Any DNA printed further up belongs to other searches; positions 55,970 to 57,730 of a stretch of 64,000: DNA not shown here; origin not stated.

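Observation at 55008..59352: IclR-controlled operon: ADC-family enzyme, non-Pyl MttB-family methyltransferase and HisC-like aminotransferase, with no corrinoid partner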

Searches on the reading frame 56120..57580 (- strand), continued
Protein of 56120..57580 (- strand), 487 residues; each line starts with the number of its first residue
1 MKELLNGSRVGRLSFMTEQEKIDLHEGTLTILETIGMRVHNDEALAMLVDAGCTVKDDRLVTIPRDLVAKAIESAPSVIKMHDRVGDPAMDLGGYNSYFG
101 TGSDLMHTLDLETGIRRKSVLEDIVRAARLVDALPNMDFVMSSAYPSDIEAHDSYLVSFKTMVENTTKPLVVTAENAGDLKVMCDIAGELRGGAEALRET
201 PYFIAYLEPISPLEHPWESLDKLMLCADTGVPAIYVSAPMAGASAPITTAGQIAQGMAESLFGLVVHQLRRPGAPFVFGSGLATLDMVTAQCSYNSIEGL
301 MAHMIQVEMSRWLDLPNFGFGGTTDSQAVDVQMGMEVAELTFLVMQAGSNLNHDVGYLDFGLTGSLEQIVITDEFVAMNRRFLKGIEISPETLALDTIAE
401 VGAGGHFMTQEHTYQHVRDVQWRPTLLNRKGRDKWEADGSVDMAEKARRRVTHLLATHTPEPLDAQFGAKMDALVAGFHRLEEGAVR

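Call 17: find_encoding_contigs(protein=P0005, flank=10000, max_places=3)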
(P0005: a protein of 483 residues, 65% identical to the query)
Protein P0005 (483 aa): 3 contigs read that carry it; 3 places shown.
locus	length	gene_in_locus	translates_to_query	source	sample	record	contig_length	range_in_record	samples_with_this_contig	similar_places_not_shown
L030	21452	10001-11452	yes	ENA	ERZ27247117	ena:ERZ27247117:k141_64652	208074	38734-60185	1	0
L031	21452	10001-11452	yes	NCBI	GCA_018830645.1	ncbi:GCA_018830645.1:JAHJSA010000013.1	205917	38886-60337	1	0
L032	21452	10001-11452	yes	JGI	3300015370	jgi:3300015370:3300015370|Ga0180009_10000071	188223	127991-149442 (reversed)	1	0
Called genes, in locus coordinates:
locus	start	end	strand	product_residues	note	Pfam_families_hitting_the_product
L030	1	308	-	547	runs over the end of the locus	PF03063:Prismane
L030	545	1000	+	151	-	-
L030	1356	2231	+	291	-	PF00005:ABC_tran, PF13304:AAA_21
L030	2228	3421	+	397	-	PF12679:ABC2_membrane_2, PF12698:ABC2_membrane_3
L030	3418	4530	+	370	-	PF12679:ABC2_membrane_2, PF12698:ABC2_membrane_3, PF01061:ABC2_membrane, PF24686:FLQE3_permease (weak)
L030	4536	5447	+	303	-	PF00149:Metallophos, PF12850:Metallophos_2 (weak)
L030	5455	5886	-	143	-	-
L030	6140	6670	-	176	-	PF19620:DUF6125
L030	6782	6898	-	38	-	-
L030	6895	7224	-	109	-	PF12724:Flavodoxin_5, PF00258:Flavodoxin_1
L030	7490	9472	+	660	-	PF09972:DUF2207, PF20990:DUF2207_C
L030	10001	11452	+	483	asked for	PF06253:MTTB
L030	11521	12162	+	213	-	PF02607:B12-binding_2, PF02310:B12-binding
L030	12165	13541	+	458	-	PF05369:MtmB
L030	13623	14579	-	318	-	-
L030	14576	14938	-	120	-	PF03551:PadR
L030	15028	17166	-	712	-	PF03176:MMPL, PF00873:ACR_tran (faint), PF02460:Patched, PF12349:Sterol-sensing, PF03176:MMPL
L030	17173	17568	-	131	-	-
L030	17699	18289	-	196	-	PF06445:GyrI-like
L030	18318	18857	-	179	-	PF02639:DUF188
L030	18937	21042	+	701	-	PF04879:Molybdop_Fe4S4, PF00384:Molybdopterin, PF01568:Molydop_binding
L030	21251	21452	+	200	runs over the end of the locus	-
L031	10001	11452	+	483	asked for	PF06253:MTTB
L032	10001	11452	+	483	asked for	PF06253:MTTB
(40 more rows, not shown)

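Call 20: search_solved_structures(query=window:56120-57580:-, show_alignments=3)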
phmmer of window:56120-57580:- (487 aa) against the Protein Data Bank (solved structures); distinct sequences matched with E-value up to 0.001: 5.
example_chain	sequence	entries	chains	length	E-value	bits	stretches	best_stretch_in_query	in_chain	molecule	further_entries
2qne_A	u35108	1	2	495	7.6e-62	213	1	12-476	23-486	Putative methyltransferase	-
9yce_A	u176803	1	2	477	7.8e-62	213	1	12-476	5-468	Glycine betaine methyltransferase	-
7xcl_A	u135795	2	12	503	9e-55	189.7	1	12-476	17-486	Trimethylamine methyltransferase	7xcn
7xcm_A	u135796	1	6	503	1e-54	189.5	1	12-476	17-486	Trimethylamine methyltransferase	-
4yyc_A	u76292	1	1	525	4.1e-36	128.2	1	19-455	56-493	Putative trimethylamine methyltransferase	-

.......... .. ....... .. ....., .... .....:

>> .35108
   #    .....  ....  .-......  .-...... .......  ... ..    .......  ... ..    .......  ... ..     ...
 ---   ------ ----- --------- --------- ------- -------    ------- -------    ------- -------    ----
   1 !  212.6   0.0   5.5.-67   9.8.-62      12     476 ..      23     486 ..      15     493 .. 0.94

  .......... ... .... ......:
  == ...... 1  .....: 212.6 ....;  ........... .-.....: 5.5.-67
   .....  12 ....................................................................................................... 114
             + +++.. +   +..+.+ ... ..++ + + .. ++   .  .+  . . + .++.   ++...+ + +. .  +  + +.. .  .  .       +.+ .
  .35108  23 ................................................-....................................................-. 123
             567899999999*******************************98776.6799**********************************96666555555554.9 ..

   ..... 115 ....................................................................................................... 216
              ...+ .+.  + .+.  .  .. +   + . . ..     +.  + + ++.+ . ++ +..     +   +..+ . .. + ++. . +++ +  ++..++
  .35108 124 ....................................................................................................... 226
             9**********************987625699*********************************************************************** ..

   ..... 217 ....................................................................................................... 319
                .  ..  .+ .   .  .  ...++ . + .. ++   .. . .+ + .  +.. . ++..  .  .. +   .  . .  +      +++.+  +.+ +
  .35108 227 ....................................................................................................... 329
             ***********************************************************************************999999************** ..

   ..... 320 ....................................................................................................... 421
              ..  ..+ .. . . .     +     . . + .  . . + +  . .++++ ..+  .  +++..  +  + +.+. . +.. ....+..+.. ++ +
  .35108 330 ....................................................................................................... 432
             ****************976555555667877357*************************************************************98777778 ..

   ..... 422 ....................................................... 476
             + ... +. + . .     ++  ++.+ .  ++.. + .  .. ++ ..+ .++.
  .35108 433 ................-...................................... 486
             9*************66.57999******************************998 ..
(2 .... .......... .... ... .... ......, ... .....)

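Call 50: search_protein_families(library=pfam, proteins=[L027:16430-17314:+], max_evalue=0.001)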
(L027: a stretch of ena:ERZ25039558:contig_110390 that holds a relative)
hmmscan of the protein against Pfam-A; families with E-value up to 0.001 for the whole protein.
L027:16430-17314:+ (294 aa): 1 family
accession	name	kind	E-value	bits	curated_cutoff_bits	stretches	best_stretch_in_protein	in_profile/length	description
PF01261.30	AP_endonuc_2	-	2.9e-20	73.5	31.1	1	36-247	1-217/249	Xylose isomerase-like TIM barrel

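Call 54: find_encoding_contigs(protein=P0057, flank=10000, max_places=1)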
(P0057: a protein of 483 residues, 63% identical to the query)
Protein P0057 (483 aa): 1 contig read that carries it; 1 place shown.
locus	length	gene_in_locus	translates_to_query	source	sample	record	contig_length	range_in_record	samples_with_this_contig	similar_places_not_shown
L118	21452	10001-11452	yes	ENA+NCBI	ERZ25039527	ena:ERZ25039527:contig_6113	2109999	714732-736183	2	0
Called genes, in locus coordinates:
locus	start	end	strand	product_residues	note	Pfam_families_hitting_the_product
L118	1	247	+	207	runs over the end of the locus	PF02660:G3P_acyltransf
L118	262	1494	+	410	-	PF13439:Glyco_transf_4, PF13579:Glyco_trans_4_4, PF20706:GT4-conflict, PF00534:Glycos_transf_1, PF13692:Glyco_trans_1_4, PF13524:Glyco_trans_1_2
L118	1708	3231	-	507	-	PF00221:Lyase_aromatic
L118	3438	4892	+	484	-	PF06253:MTTB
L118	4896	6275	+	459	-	PF06253:MTTB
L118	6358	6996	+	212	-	PF04961:FTCD_C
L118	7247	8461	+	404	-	PF04412:AcnX, PF28403:AcnX_2nd, PF28406:AcnX_3rd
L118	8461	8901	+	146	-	PF01989:AcnX_swivel_put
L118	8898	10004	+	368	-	PF00155:Aminotran_1_2, PF00266:Aminotran_5 (weak)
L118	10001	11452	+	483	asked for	PF06253:MTTB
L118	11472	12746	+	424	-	PF03486:HI0933_like (faint), PF07992:Pyr_redox_2, PF01593:Amino_oxidase (faint), PF13738:Pyr_redox_3 (faint), PF00070:Pyr_redox, PF01266:DAO (weak)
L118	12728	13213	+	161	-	PF12797:Fer4_2 (faint), PF13237:Fer4_10 (faint), PF12838:Fer4_7, PF13247:Fer4_11, PF13187:Fer4_9 (weak), PF25160:LdpA_Fe-S-bd (weak), PF12837:Fer4_6 (weak)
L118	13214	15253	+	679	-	PF04879:Molybdop_Fe4S4, PF00384:Molybdopterin, PF01568:Molydop_binding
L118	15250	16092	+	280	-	PF01063:Aminotran_4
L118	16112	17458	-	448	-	PF01546:Peptidase_M20, PF07687:M20_dimer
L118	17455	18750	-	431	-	PF09861:Lar_N, PF21113:LarA_C (weak)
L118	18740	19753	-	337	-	PF00389:2-Hacid_dh, PF02826:2-Hacid_dh_C, PF03446:NAD_binding_2 (weak)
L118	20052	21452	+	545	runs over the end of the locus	PF00496:SBP_bac_5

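Call 55: find_encoding_contigs(protein=P0036, flank=10000, max_places=1)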
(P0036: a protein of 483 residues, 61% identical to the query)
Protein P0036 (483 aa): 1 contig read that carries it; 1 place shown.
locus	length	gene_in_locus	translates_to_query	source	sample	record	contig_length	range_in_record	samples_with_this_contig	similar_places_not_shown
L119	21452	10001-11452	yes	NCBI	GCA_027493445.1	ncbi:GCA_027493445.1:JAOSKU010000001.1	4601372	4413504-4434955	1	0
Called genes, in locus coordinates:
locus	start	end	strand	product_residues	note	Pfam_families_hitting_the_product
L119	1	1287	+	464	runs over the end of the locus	PF07992:Pyr_redox_2, PF13738:Pyr_redox_3 (weak), PF00070:Pyr_redox, PF02852:Pyr_redox_dim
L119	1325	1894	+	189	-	-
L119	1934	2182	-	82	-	-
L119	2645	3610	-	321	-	PF02082:Rrf2 (faint), PF09339:HTH_IclR, PF12802:MarR_2 (faint), PF09339:HTH_IclR (weak), PF01614:IclR_C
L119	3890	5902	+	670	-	PF17391:Urocanase_N, PF01175:Urocanase, PF17392:Urocanase_C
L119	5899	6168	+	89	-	PF12797:Fer4_2 (faint), PF00037:Fer4 (weak), PF12837:Fer4_6 (faint), PF12838:Fer4_7 (faint), PF13237:Fer4_10, PF12800:Fer4_4 (faint), PF13187:Fer4_9 (weak), PF13484:Fer4_16 (faint)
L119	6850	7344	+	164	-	PF02780:Transketolase_C (weak), PF17147:PFOR_II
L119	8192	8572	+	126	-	PF01558:POR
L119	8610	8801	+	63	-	PF01558:POR (weak)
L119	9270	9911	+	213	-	PF02607:B12-binding_2, PF02310:B12-binding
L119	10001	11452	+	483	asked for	PF06253:MTTB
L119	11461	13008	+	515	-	PF00221:Lyase_aromatic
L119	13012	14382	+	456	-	PF06253:MTTB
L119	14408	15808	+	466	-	PF06253:MTTB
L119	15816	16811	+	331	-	PF12837:Fer4_6 (faint), PF14697:Fer4_21 (weak), PF00037:Fer4 (faint), PF12838:Fer4_7 (weak), PF13187:Fer4_9 (weak)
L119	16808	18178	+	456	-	PF07969:Amidohydro_3 (weak), PF01979:Amidohydro_1, PF07969:Amidohydro_3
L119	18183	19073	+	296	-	PF07837:FTCD_N, PF02971:FTCD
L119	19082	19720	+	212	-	PF04961:FTCD_C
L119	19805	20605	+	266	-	PF00809:Pterin_bind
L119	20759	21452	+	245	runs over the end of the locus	PF00392:GntR, PF07702:UTRA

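Call 64: find_encoding_contigs(protein=P0014, flank=8000, max_places=2)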
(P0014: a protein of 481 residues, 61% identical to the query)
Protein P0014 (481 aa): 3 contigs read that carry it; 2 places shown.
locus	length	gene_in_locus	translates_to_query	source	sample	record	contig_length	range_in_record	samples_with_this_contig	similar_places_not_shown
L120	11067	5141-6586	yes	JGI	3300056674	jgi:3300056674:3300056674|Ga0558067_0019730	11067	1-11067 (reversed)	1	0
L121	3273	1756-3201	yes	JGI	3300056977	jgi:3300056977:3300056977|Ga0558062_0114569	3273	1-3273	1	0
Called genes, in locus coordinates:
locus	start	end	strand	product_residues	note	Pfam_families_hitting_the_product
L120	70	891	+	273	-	PF00496:SBP_bac_5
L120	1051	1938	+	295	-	PF12911:OppC_N, PF00528:BPD_transp_1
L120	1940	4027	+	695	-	PF00005:ABC_tran, PF02463:SMC_N (faint), PF13304:AAA_21 (faint), PF13401:AAA_22 (faint), PF13555:AAA_29 (faint), PF08352:oligo_HPY, PF00005:ABC_tran, PF08352:oligo_HPY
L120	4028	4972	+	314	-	PF19300:BPD_transp_1_N, PF00528:BPD_transp_1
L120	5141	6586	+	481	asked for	PF06253:MTTB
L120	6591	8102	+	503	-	PF06253:MTTB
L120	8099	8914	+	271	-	PF06314:ADC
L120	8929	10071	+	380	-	PF00155:Aminotran_1_2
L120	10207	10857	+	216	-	PF02607:B12-binding_2, PF02310:B12-binding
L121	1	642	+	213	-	?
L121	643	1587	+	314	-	PF19300:BPD_transp_1_N, PF00528:BPD_transp_1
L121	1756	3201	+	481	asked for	PF06253:MTTB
